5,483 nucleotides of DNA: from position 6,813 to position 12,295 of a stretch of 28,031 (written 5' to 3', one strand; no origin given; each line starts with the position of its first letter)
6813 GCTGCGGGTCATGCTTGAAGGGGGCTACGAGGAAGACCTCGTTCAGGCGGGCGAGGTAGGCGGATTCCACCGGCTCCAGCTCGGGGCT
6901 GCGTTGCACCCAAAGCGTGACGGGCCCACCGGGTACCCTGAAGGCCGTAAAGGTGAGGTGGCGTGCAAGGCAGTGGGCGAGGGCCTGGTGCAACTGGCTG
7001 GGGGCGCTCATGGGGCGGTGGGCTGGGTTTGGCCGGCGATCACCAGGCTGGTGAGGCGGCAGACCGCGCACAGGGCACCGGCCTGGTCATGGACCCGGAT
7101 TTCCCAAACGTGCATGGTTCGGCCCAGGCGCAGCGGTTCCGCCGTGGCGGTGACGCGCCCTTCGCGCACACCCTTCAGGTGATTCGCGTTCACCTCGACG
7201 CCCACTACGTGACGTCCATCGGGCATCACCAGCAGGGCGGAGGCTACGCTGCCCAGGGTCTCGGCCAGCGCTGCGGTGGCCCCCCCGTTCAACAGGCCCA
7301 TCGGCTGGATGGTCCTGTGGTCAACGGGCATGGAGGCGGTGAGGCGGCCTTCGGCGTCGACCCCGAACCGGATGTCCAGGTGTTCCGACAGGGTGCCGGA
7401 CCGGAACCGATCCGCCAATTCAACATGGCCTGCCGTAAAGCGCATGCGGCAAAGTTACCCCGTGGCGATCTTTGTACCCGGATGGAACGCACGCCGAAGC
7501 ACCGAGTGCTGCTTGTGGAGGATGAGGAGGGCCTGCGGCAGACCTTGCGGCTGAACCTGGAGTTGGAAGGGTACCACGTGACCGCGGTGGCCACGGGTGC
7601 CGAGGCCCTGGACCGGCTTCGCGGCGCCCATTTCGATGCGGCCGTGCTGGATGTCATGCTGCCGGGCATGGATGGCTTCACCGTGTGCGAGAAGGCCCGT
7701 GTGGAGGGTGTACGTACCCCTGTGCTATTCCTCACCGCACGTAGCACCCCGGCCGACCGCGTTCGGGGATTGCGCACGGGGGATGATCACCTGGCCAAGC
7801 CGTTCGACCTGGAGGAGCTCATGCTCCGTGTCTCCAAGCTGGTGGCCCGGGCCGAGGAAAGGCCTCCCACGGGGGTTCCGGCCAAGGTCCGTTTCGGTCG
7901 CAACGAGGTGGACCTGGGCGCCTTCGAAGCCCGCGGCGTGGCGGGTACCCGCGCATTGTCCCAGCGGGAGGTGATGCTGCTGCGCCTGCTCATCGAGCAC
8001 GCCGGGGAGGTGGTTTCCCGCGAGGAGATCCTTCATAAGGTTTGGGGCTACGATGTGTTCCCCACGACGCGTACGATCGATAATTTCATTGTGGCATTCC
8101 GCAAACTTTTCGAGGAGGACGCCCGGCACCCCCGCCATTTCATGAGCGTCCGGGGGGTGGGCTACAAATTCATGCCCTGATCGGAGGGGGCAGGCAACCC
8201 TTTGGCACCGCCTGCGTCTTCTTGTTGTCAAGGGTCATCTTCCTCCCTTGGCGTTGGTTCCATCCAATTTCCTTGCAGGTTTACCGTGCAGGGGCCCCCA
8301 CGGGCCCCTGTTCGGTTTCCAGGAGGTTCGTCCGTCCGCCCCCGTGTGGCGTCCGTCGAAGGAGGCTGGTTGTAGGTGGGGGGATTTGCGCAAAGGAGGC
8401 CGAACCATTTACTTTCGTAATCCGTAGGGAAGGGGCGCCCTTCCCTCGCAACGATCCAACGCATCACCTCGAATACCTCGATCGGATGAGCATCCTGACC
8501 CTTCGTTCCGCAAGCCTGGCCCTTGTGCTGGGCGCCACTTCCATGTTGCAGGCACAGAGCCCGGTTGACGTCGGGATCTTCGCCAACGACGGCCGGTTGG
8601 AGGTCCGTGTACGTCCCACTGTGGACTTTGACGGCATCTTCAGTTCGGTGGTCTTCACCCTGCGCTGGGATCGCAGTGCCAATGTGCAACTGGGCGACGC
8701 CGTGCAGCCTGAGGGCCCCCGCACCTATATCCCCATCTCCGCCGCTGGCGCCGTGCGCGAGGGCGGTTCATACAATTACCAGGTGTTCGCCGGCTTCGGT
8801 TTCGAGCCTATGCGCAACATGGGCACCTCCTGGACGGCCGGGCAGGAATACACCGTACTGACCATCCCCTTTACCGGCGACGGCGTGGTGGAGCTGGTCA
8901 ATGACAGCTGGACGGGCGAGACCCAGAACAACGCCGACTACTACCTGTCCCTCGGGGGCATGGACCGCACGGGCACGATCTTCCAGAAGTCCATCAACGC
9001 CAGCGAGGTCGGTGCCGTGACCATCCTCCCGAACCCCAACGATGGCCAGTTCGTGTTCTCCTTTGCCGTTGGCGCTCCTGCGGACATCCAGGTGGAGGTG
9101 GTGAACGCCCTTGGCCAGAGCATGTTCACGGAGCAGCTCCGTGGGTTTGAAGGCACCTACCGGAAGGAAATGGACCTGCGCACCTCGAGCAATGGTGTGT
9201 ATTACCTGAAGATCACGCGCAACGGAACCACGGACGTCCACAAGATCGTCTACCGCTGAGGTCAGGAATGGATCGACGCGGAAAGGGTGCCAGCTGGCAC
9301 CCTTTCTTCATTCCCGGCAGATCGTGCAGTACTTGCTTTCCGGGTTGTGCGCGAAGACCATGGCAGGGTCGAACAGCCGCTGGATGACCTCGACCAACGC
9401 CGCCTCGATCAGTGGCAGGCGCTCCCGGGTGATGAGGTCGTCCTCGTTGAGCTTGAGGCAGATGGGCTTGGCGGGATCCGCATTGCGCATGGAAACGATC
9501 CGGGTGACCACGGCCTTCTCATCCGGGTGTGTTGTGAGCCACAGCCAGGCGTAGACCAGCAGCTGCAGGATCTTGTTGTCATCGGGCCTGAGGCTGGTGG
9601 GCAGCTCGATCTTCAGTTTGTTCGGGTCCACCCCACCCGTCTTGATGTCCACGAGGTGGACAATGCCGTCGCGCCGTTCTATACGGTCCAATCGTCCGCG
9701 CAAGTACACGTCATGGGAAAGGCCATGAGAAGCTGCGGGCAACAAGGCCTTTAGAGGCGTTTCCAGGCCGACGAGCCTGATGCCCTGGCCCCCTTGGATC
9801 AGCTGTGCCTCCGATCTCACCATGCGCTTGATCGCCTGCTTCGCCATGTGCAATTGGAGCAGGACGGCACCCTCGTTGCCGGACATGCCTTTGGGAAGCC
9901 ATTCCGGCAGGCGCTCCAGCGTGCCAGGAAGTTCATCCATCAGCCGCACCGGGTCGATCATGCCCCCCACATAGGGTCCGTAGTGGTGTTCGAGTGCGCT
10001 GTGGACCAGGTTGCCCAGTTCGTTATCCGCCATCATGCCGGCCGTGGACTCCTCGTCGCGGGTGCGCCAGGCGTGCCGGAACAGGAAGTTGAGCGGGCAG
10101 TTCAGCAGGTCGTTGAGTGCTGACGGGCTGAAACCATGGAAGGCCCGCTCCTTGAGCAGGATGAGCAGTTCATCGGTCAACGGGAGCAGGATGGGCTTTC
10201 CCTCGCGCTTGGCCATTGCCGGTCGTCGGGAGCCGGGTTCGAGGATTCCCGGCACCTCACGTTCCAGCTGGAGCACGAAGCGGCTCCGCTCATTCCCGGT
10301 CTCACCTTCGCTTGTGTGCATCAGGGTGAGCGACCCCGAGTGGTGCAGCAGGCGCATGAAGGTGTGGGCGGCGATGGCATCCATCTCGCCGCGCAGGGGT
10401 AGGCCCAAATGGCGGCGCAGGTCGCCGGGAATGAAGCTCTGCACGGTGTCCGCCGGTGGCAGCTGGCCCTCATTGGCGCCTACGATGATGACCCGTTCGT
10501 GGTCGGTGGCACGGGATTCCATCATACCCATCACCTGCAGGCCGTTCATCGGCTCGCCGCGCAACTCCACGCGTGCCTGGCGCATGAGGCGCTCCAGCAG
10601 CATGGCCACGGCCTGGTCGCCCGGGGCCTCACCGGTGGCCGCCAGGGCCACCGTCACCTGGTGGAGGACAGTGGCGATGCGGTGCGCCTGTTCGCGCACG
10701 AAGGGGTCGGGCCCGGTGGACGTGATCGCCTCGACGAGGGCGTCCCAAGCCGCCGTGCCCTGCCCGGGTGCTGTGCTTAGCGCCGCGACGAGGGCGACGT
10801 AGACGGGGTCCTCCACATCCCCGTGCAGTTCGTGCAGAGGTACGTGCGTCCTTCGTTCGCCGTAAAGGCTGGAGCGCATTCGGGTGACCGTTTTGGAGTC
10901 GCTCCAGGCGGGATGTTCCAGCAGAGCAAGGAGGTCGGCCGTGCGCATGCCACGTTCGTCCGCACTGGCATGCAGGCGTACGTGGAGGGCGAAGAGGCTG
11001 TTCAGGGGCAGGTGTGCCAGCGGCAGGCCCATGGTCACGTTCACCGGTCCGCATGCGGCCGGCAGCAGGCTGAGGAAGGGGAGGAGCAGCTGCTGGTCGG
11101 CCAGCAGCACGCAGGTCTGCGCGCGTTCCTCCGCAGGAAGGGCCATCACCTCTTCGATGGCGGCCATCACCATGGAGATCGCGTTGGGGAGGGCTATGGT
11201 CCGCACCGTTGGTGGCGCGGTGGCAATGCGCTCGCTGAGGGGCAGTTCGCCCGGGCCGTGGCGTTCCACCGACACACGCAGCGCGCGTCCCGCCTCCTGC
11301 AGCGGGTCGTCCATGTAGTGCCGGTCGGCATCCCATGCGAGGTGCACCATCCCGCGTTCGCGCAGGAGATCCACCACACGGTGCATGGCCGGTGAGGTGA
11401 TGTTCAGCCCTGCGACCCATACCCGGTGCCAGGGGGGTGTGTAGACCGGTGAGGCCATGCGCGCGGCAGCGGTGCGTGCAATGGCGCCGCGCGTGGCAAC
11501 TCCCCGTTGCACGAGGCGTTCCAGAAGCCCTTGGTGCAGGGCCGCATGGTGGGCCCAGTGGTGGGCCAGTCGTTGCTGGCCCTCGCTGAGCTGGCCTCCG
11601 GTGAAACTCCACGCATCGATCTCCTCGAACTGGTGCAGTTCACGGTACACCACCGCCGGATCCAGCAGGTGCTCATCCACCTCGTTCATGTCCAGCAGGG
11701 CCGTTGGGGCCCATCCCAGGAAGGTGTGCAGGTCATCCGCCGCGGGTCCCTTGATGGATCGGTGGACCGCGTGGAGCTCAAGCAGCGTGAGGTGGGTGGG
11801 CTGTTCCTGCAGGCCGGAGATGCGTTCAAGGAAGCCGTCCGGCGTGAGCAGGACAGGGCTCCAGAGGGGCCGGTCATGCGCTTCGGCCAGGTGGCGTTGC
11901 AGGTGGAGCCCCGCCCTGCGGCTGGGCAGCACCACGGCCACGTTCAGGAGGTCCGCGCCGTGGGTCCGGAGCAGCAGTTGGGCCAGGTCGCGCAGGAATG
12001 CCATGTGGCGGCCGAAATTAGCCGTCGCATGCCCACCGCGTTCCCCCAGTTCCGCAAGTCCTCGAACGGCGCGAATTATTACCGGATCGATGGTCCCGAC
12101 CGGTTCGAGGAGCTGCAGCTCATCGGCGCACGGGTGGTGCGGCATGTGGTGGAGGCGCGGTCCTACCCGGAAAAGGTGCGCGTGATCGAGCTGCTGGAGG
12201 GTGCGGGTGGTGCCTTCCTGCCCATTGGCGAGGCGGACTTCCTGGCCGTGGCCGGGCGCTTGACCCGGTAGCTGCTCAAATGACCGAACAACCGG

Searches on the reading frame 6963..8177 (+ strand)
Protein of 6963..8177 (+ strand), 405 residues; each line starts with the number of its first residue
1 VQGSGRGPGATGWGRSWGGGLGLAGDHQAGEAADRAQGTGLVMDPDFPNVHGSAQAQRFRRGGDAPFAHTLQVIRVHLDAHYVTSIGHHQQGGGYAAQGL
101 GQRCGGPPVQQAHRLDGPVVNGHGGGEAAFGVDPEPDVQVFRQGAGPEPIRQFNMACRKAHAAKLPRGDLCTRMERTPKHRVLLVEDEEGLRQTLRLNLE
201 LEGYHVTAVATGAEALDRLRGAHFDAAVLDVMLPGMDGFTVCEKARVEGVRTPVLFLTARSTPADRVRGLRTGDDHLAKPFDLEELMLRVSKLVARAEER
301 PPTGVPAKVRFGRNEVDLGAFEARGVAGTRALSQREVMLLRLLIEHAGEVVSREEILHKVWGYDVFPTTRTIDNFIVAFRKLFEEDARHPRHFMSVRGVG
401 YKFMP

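Call 72: search_protein_families(library=pfam, proteins=[window:6963-8177:+], max_evalue=0.00001)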
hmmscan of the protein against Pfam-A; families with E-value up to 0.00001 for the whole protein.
window:6963-8177:+ (405 aa): 2 families
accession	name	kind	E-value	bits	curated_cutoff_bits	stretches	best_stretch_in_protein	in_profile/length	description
PF00072.30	Response_reg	-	2.3e-24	86.1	30.2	1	182-290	1-110/111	Response regulator receiver domain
PF00486.34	Trans_reg_C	-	3.5e-20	72.3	26.2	1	331-403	5-77/77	Transcriptional regulatory protein, C terminal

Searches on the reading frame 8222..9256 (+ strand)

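Call 72: search_protein_families(library=pfam, proteins=[window:8222-9256:+], max_evalue=0.00001)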
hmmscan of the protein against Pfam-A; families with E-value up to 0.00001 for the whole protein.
window:8222-9256:+ (345 aa): 1 family
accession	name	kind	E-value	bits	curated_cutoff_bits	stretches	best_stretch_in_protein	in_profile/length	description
PF18962.6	Por_Secre_tail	-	4.1e-08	33.8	27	1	269-343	2-74/75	Secretion system C-terminal sorting domain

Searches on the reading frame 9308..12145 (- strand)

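Call 72: search_protein_families(library=pfam, proteins=[window:9308-12145:-], max_evalue=0.00001)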
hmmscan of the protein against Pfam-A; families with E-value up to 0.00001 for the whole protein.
window:9308-12145:- (945 aa): 1 family
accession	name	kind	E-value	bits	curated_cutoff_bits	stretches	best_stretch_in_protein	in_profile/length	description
PF12705.13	PDDEXK_1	-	8.4e-28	98.4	22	1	672-943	2-240/247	PD-(D/E)XK nuclease superfamily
